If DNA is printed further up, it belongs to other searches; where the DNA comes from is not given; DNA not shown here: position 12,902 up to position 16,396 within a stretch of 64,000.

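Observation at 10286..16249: Translationally coupled operon of a transmembrane Ser/Thr kinase, a beta-helix membrane protein and a giant Ig/LamG surface protein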

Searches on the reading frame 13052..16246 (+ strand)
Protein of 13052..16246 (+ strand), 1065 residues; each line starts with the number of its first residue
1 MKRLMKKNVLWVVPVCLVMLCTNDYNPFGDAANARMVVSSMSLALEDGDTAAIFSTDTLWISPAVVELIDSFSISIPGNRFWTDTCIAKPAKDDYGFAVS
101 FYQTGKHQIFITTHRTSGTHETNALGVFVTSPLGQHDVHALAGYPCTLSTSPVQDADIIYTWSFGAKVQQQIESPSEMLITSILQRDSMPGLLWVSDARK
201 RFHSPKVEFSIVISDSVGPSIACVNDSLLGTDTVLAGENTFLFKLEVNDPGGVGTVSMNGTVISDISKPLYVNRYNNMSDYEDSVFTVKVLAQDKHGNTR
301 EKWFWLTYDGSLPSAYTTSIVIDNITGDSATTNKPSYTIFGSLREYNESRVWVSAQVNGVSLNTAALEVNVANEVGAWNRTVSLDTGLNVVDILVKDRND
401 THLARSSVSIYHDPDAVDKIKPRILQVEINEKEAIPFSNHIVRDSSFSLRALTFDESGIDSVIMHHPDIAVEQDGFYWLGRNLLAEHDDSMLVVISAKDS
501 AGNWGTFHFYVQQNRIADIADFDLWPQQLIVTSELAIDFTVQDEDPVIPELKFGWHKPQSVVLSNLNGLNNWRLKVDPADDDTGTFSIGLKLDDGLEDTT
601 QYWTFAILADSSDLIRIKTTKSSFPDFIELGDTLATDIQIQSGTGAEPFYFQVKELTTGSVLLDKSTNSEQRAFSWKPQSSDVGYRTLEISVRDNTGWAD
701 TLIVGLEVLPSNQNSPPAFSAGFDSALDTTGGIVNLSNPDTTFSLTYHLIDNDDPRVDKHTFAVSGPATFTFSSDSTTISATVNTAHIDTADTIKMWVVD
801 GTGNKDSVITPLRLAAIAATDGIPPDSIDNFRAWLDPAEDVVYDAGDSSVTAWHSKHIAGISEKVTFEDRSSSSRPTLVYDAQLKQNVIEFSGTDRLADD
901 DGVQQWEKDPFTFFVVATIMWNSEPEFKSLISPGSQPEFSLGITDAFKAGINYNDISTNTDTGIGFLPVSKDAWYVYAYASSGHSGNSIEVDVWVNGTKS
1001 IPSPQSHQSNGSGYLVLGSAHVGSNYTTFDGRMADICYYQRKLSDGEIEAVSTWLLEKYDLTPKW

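Call 9: search_protein_families(library=pfam, proteins=[window:13052-16246:+], max_evalue=1)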
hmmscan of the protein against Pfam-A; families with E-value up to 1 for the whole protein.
window:13052-16246:+ (1065 aa): 2 families
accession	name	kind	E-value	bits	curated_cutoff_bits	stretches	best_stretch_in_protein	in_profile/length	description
PF16594.10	ATP-synt_Z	-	0.17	11.9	25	1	8-22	28-42/53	Putative AtpZ or ATP-synthase-associated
PF09136.16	Glucodextran_B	-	0.52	10.7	27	1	327-400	9-70/83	Glucodextranase, domain B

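Call 10: search_protein_families(library=ncbifam, proteins=[window:13052-16246:+], max_evalue=1)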
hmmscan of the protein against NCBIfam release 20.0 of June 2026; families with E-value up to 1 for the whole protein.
window:13052-16246:+ (1065 aa): 0 families

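Call 21: find_homologous_proteins(query=window:13052-16246:+)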
Query window:13052-16246:+ (1065 aa): 7 proteins with E <= 0.001 among 8000 candidates.
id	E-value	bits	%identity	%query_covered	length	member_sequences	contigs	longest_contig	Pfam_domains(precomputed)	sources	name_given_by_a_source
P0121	0.0e+0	2423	100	100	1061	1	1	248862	-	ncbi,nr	ncbi:MAG: hypothetical protein GF398_14765 [Chitinivibrionales bacterium]|nr:hypothetical protein [C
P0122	4.3e-64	235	29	74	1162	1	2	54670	PF13385.14,PF10102.15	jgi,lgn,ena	jgi:hypothetical protein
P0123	7.2e-61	224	28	65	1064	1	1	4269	-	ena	-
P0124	4.4e-59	218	29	63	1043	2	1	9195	-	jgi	jgi:hypothetical protein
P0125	2.1e-56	209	24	71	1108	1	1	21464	PF17963.8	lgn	-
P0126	1.7e-51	193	30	51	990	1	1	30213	-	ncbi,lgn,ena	-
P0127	4.3e-41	159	25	69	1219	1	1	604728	PF24908.1,PF05345.19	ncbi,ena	-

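Call 34: search_protein_families(library=pfam, alignment_id=A3, max_evalue=0.01)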
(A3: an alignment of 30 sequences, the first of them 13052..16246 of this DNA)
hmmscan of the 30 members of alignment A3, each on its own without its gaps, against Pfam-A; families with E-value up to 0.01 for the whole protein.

A. member 1, window:13052-16246:+ (1065 aa): 0 families

B. families by the number of members that match (of 30 scanned): 10 families
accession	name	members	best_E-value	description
PF13385.13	Laminin_G_3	15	7.3e-25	Concanavalin A-like lectin/glucanases superfamily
PF10102.14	DUF2341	10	8.8e-15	Domain of unknown function (DUF2341)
PF17963.7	Big_9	4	6.3e-07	Bacterial Ig domain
PF09136.16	Glucodextran_B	3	2.6e-05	Glucodextranase, domain B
PF19077.6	Big_13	3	0.0001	Bacterial Ig-like domain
PF24893.1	DUF7743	3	0.00054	Domain of unknown function (DUF7743)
PF17892.7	Cadherin_5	2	0.0017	Cadherin-like domain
PF00801.26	PKD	2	0.0055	PKD domain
PF20622.4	Big_15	1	0.0043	Bacterial Ig domain (Big_16)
PF22201.2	FlaF_Ig-like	1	0.0092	Conserved flagellar protein F, immunoglobulin-like domain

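Call 36: search_solved_structures(query=A3, max_evalue=1)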
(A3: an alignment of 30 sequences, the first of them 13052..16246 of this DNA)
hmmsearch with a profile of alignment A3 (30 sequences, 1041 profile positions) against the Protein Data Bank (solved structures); distinct sequences matched with E-value up to 1: 20.
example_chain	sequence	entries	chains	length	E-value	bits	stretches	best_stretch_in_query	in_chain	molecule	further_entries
6dms_A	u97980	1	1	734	3.4e-11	44.9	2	533-600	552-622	Alpha-1,4-endofucoidanase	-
6dlh_A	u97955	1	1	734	3.4e-11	44.9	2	533-600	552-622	Alpha-1,4-endofucoidanase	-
4qvs_A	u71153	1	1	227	4.3e-11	44.6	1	848-1028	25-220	S-layer domain-containing protein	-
5hon_A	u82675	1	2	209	1.3e-07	33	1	871-1026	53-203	Extracellular arabinanase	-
5ho0_A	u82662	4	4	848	3.7e-07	31.5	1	799-1026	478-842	Extracellular arabinanase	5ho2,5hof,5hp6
6dns_A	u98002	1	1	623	0.00011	23.4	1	532-600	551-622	Alpha-1,4-endofucoidanase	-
3flp_A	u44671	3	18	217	0.00024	22.2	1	895-1028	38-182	SAP-like pentraxin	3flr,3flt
6er3_A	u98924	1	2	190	0.014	16.3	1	893-1027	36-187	BNR/Asp-box repeat protein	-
6er2_A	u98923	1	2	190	0.015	16.3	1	893-1027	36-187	BNR/Asp-box repeat protein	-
6er4_A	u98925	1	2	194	0.016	16.2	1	893-1027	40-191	BNR/Asp-box repeat protein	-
3asi_A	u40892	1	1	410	0.085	13.8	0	908-1009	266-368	Neurexin-1-alpha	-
3bop_A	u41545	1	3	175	0.11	13.4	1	907-1009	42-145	beta-Neurexin 2D4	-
3bod_A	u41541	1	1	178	0.26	12.2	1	908-1009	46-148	Neurexin-1-alpha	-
2wqz_C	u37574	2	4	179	0.26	12.2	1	908-1009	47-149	NEUREXIN-1-BETA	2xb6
3vkf_C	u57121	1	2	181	0.27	12.1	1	908-1009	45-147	Neurexin-1-beta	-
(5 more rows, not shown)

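Call 44: find_homologous_proteins(query=A3, max_evalue=1e-10)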
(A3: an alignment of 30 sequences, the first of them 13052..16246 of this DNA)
Query A3 (30 sequences) (1065 aa, profile of the alignment): 21 proteins with E <= 1e-10 among 8000 candidates.
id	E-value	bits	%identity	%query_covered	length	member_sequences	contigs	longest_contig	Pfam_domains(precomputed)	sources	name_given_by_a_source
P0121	3.6e-292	990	100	100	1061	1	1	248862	-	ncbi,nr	ncbi:MAG: hypothetical protein GF398_14765 [Chitinivibrionales bacterium]|nr:hypothetical protein [C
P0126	2.7e-241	822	30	51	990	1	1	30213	-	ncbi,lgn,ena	-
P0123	1.3e-176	608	28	65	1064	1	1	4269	-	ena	-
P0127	5.9e-173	595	25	69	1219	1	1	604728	PF24908.1,PF05345.19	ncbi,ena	-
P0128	4.1e-54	202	28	21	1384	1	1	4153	PF00801.27,PF17963.8,PF19410.6,PF17892.8,PF28321.1,PF05345.19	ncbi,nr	ncbi:MAG: putative Ig domain-containing protein, partial [Pseudomonadales bacterium]|nr:putative Ig 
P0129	7.6e-54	201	36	4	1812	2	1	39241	PF13287.13,PF13385.14,PF13290.14,PF02973.23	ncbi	-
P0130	1.6e-42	164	-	-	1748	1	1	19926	PF07953.21,PF06439.19,PF13385.14,PF10102.15,PF02210.32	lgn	-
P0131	8.1e-36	141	40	2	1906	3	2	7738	PF19190.7,PF00354.25,PF13385.14,PF02973.23,PF02210.32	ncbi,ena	-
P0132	1.1e-31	128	36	4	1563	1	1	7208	PF22925.4,PF07953.21,PF06439.19,PF13385.14,PF02210.32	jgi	jgi:hypothetical protein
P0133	1.2e-21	94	29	9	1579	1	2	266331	PF07495.20,PF15418.13,PF13530.12,PF00801.27,PF17892.8,PF24547.2,PF26182.1,PF22352.3,PF17963.8,PF24908.1,PF05345.19,PF19077.7,PF20164.5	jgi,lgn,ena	-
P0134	2.3e-21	94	39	3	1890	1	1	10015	PF17963.8,PF17892.8,PF17803.8,PF19076.7,PF05345.19,PF16184.12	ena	-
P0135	3.8e-21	93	32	4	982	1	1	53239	PF27237.1,PF17963.8,PF17892.8,PF00028.24,PF17803.8,PF19076.7,PF05345.19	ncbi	-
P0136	7.2e-18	82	-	-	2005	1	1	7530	PF13385.14,PF18370.8,PF21910.3,PF00041.28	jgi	-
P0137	8.2e-18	82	-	-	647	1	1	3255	PF13385.14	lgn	-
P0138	9.0e-18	82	32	9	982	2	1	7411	PF27237.1,PF17963.8,PF17892.8,PF00028.24,PF17803.8,PF19076.7,PF05345.19,PF19077.7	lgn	-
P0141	9.3e-13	65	-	-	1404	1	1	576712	PF22352.3,PF00801.27,PF12768.14,PF07953.21,PF13385.14,PF02210.32,PF00054.31,PF18911.7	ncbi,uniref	ncbi:hypothetical protein GCM10009809_29630 [Isoptericola hypogeus]|uniref:PKD domain-containing pro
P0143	9.0e-12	62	-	-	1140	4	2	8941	PF13385.14,PF18962.8,PF02210.32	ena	-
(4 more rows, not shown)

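Call 65: predict_structure(alignment_id=A2)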
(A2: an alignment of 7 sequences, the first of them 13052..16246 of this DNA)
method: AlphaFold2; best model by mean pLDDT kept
length: 1065 residues; sequences in the alignment: 7
mean_pLDDT: 55.3   pTM: 0.32
mean pLDDT of the five models: 55.3, 53.8, 48.0, 44.0, 43.9
residues with pLDDT >= 90: 7; 70-90: 368; 50-70: 257; < 50: 433
segments of 3 or more residues with pLDDT < 50: 1-36, 38-43, 166-168, 226-231, 266-268, 314-317, 435-438, 466-468, 486-488, 543-546, 595-597, 611-613, 667-671, 712-742, 744-769, 773-778, 785-793, 798-801, 803-1065
pLDDT, mean of each block of 10 residues (from residue 1): 28 35 34 45 58 81 68 81 68 71 85 75 81 79 72 83 66 86 68 87 87 65 51 59 65 74 59 71 70 75 71 52 65 82 60 79 64 62 85 75 72 77 76 51 68 79 62 68 53 77 75 59 61 72 56 66 62 74 71 59 70 66 76 78 57 75 57 74 78 70 79 39 34 42 46 40 47 48 42 47 42 25 27 23 20 19 20 26 30 25 22 23 23 23 22 21 24 24 24 23 22 22 21 23 38 38 32
secondary structure, 60 per line:
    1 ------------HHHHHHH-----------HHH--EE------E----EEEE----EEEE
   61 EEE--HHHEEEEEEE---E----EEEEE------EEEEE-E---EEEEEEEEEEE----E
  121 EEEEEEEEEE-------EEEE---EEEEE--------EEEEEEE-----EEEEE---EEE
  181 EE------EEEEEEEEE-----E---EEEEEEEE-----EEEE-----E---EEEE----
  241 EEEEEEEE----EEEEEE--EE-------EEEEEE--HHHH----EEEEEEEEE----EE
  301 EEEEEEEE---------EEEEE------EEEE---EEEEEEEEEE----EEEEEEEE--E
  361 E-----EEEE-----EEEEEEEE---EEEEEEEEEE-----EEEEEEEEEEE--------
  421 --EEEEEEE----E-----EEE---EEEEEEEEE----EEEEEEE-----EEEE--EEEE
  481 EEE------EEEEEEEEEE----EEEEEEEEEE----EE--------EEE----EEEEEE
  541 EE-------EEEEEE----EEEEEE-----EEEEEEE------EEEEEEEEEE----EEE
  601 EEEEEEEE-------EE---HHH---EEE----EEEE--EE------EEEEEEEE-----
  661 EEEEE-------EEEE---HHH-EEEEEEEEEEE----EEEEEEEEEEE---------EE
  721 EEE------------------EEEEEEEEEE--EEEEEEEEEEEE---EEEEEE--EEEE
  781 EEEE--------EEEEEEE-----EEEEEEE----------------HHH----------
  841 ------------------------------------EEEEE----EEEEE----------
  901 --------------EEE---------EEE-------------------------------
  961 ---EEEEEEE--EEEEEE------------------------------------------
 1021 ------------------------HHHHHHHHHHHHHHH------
elements in order (helices of 4 or more, strands of 3 or more residues): H13-19 E49-52 E57-63 E69-75 E84-88 E95-99 E105-115 E120-130 E138-141 E145-149 E158-164 E170-174 E178-182 E189-197 E207-214 E220-223 E233-236 E241-248 E253-258 E270-275 H278-281 E286-294 E299-308 E318-322 E329-332 E336-345 E350-357 E367-370 E376-383 E387-396 E402-412 E423-429 E440-442 E446-454 E459-465 E471-474 E477-483 E490-499 E504-513 E528-530 E535-542 E550-555 E560-565 E571-577 E584-593 E598-608 E627-629 E634-637 E648-655 E661-665 E673-676 E684-694 E699-709 E719-723 E742-751 E754-765 E769-774 E777-784 E793-799 E805-811 E877-881 E886-890 E915-917 E927-929 E964-970 E973-978 H1045-1059

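Call 71: fold_search(model_id=the predicted structure, library=pdb)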
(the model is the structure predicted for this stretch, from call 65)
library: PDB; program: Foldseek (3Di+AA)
matches with E <= 10: 1935; with E <= 0.001: 429
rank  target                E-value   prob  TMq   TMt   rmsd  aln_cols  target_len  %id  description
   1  3dmk_A                5.1e-19  1.00  0.17  0.21  31.0       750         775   13  Crystal structure of Down Syndrome Cell Adhesion Molecule (DSCAM) isoform 1.30.30, N-terminal eight Ig domains (released 2008-10-07)
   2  9ijj_O                2.2e-18  1.00  0.11  0.09  83.3      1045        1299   10  In situ structure of the central apparatus in mouse sperm axoneme. (released 2025-06-04)
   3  9fly_A                4.0e-18  1.00  0.13  0.16  89.5       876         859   11  CryoEM structure of the base (4151-5009) in the grappling hook protein A (GhpA) in the bacterium Aureispira sp. CCB-QB (released 2024-10-16)
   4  9ijj_4I               7.6e-18  1.00  0.13  0.06  74.2       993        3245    9  In situ structure of the central apparatus in mouse sperm axoneme. (released 2025-06-04)
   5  6iaa_A                1.5e-17  1.00  0.13  0.16  47.5       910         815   11  hRobo2 ectodomain (released 2019-03-13)
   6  9ijj_C                1.9e-17  1.00  0.10  0.11  57.5       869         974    9  In situ structure of the central apparatus in mouse sperm axoneme. (released 2025-06-04)
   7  7sqc_O0               2.2e-17  1.00  0.12  0.12  60.8      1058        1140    9  Ciliary C1 central pair apparatus isolated from Chlamydomonas reinhardtii (released 2022-04-13)
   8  7som_D                7.2e-17  1.00  0.09  0.07  40.8       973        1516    8  Ciliary C2 central pair apparatus isolated from Chlamydomonas reinhardtii (released 2022-04-13)
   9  3b43                  7.5e-17  1.00  0.14  0.23  57.5       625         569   11  I-band fragment I65-I70 from titin (released 2008-01-22)
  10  3dmk_B                1.2e-16  1.00  0.15  0.22  28.5       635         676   14  Crystal structure of Down Syndrome Cell Adhesion Molecule (DSCAM) isoform 1.30.30, N-terminal eight Ig domains (released 2008-10-07)
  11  7r5k_10               1.3e-16  1.00  0.09  0.06  48.4       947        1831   10  Human nuclear pore complex (constricted) (released 2022-06-22)
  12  9ijj_4G               1.4e-16  1.00  0.13  0.05  74.5      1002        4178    8  In situ structure of the central apparatus in mouse sperm axoneme. (released 2025-06-04)
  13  8q6t_I                2.2e-16  1.00  0.11  0.11  73.1       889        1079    9  Helical reconstruction of the relaxed thick filament from FIB milled left ventricular mouse myofibrils (released 2023-11-01)
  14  9ijj_4J               9.4e-16  1.00  0.10  0.13  63.1       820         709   10  In situ structure of the central apparatus in mouse sperm axoneme. (released 2025-06-04)
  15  9u60_E                2.6e-15  1.00  0.13  0.11  38.0       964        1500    9  C3 convertases zymogen C4b2 in loading state (released 2026-01-14)
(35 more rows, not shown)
